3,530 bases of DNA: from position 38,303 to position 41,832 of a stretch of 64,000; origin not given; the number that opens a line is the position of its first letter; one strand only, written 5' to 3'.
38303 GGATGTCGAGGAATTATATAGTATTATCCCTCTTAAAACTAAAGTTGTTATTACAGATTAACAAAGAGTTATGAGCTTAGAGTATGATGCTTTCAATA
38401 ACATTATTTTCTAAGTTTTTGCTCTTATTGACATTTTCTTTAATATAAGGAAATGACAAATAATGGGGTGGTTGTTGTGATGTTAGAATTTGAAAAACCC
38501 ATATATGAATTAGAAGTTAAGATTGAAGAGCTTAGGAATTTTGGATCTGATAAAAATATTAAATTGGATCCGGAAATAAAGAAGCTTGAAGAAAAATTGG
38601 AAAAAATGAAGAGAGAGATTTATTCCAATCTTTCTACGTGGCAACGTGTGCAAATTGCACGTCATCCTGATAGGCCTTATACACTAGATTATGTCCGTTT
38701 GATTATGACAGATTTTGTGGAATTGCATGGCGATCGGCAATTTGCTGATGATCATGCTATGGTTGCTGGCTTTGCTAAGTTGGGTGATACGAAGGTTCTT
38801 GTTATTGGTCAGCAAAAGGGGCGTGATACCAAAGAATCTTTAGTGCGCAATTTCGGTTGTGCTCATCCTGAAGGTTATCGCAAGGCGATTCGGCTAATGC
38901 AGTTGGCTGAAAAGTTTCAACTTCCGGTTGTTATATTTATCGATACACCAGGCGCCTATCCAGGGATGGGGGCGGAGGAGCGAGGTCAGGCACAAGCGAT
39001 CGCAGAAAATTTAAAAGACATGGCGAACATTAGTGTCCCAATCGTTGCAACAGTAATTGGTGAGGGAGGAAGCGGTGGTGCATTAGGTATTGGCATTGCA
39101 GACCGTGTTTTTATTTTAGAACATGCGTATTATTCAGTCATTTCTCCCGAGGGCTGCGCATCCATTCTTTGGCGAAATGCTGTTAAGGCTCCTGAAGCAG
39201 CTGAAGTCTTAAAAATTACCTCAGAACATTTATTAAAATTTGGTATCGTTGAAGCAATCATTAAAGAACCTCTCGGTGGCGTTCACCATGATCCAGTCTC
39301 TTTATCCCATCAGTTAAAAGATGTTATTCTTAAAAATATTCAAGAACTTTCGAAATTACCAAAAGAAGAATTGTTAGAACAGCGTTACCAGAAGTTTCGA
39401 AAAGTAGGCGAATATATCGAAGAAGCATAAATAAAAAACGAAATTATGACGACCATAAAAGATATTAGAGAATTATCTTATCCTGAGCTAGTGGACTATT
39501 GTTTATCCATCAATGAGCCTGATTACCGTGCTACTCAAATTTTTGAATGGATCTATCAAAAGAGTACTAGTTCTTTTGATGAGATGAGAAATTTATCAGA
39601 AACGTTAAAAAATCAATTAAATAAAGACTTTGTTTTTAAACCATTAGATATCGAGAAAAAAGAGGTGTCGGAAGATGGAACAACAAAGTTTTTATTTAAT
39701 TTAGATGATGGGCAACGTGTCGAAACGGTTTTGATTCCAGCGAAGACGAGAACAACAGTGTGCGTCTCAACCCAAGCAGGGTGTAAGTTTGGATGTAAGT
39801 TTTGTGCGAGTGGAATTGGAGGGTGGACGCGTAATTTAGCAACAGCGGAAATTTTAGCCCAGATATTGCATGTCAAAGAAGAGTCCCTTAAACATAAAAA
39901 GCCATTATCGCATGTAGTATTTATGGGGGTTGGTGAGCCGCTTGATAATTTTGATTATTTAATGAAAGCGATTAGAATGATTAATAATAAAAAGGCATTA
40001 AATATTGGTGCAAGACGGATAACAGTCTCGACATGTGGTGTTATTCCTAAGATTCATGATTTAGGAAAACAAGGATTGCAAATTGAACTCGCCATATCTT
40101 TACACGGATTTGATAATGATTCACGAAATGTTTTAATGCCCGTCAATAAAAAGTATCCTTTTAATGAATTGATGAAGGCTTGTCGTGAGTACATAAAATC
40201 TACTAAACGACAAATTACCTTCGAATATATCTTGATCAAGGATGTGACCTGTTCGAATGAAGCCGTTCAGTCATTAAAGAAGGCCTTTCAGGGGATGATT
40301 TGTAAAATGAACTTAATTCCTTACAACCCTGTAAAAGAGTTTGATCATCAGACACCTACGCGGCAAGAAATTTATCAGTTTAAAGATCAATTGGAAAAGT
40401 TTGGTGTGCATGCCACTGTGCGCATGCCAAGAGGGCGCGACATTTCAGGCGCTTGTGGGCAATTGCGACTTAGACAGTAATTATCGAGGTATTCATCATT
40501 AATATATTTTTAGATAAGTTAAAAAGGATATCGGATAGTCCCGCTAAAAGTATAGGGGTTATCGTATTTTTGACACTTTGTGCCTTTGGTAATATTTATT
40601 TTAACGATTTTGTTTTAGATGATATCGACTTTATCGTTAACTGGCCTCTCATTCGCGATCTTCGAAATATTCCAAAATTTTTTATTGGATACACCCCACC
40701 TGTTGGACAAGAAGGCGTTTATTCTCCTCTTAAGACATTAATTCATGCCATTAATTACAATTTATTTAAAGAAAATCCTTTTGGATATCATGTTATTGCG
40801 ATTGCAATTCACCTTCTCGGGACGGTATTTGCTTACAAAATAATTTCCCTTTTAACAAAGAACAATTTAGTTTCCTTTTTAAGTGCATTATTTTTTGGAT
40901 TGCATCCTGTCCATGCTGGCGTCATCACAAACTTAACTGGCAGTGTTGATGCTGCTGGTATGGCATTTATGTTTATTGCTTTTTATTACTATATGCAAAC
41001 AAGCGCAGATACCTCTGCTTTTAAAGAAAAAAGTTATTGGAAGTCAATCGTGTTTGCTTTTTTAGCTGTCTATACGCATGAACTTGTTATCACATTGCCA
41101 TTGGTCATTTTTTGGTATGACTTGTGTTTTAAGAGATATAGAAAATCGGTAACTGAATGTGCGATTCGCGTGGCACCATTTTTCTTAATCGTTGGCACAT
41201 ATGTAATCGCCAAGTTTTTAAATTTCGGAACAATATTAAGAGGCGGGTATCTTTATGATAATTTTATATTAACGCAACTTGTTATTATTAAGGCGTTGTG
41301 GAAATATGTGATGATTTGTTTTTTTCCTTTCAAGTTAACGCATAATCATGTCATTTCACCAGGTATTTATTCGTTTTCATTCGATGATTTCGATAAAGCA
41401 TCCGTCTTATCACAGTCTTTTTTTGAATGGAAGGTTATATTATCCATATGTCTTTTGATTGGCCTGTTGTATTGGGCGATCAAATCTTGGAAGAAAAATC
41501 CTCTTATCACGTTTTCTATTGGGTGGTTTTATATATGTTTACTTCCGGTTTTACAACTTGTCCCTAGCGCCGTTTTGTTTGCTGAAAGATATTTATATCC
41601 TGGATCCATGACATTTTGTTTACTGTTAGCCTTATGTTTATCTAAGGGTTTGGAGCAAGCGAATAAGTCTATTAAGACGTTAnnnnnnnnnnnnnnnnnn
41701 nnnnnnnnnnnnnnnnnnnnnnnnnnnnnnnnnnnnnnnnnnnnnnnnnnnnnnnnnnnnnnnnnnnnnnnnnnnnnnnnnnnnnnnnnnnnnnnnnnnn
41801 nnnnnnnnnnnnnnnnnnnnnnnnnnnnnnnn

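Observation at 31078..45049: Eukaryote-like O-mannosylation-type toolkit: two TMTC-like TPR GT-C paralogues, a Dpm1/GtrB-like GT2, an ArnT/PMT-like GT-C and an SGNH hydrolase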

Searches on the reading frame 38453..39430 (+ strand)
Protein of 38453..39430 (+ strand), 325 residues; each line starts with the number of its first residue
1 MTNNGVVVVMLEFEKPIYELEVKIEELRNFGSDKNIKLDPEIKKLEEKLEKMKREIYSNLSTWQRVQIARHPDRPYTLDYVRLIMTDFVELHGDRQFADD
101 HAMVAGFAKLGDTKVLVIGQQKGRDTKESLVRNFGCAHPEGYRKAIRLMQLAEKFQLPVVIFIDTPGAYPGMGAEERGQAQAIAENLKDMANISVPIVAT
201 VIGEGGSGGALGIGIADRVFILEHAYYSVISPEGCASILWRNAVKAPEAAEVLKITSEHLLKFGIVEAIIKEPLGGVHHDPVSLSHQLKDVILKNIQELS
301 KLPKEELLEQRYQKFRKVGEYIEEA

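Call 5: search_protein_families(library=pfam, proteins=[window:38453-39430:+], max_evalue=0.01)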
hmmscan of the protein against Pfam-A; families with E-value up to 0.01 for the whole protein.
window:38453-39430:+ (325 aa): 3 families
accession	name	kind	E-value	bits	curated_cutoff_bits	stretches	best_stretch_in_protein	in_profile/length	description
PF03255.19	ACCA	-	4e-148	493.1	23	1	11-319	2-310/310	Acetyl co-enzyme A carboxylase carboxyltransferase-like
PF01039.27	Carboxyl_trans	-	5.1e-22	78.6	22.3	1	62-249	239-426/493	Carboxyl transferase domain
PF00378.25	ECH_1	-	0.0063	16.3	27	1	173-303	67-205/251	Enoyl-CoA hydratase/isomerase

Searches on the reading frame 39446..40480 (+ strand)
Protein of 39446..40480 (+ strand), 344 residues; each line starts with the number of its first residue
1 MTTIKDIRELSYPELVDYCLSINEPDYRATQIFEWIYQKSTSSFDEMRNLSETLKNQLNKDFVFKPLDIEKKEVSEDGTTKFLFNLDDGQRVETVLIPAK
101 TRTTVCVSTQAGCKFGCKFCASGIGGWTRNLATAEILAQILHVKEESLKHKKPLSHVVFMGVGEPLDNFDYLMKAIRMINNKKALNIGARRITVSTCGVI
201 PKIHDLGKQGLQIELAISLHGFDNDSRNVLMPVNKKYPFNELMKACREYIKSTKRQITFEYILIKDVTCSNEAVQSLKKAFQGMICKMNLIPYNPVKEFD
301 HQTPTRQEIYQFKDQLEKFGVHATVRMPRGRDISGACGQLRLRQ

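Call 5: search_protein_families(library=pfam, proteins=[window:39446-40480:+], max_evalue=0.01)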
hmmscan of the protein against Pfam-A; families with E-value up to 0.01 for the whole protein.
window:39446-40480:+ (344 aa): 2 families
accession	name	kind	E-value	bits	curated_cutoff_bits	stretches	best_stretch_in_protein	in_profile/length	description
PF04055.27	Radical_SAM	-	1.8e-18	67.7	29.5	1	108-268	2-155/166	Radical SAM superfamily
PF21016.3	RlmN_N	-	6.6e-16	58.3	24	1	7-61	3-57/60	Ribosomal RNA large subunit methyltransferase N-terminal domain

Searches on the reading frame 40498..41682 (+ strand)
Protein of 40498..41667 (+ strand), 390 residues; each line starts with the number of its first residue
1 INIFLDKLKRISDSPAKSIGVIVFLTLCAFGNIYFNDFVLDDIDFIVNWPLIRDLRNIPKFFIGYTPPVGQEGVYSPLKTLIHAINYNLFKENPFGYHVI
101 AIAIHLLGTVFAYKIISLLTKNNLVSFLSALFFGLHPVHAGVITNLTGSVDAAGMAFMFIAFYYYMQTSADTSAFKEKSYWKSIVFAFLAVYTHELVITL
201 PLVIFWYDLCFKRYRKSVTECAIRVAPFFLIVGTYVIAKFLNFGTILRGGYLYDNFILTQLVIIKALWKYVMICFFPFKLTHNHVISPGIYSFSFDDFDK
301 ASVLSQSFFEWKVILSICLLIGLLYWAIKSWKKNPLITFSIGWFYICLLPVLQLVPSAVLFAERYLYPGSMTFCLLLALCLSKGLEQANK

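Call 31: search_protein_families(library=pfam, proteins=[window:40498-41667:+], max_evalue=10)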
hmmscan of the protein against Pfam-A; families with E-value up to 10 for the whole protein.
window:40498-41667:+ (390 aa): 0 families

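Call 55: search_solved_structures(query=A4, max_evalue=10, show_alignments=2)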
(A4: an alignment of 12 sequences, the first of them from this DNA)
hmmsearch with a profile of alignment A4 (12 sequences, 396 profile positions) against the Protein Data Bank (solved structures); distinct sequences matched with E-value up to 10: 0.
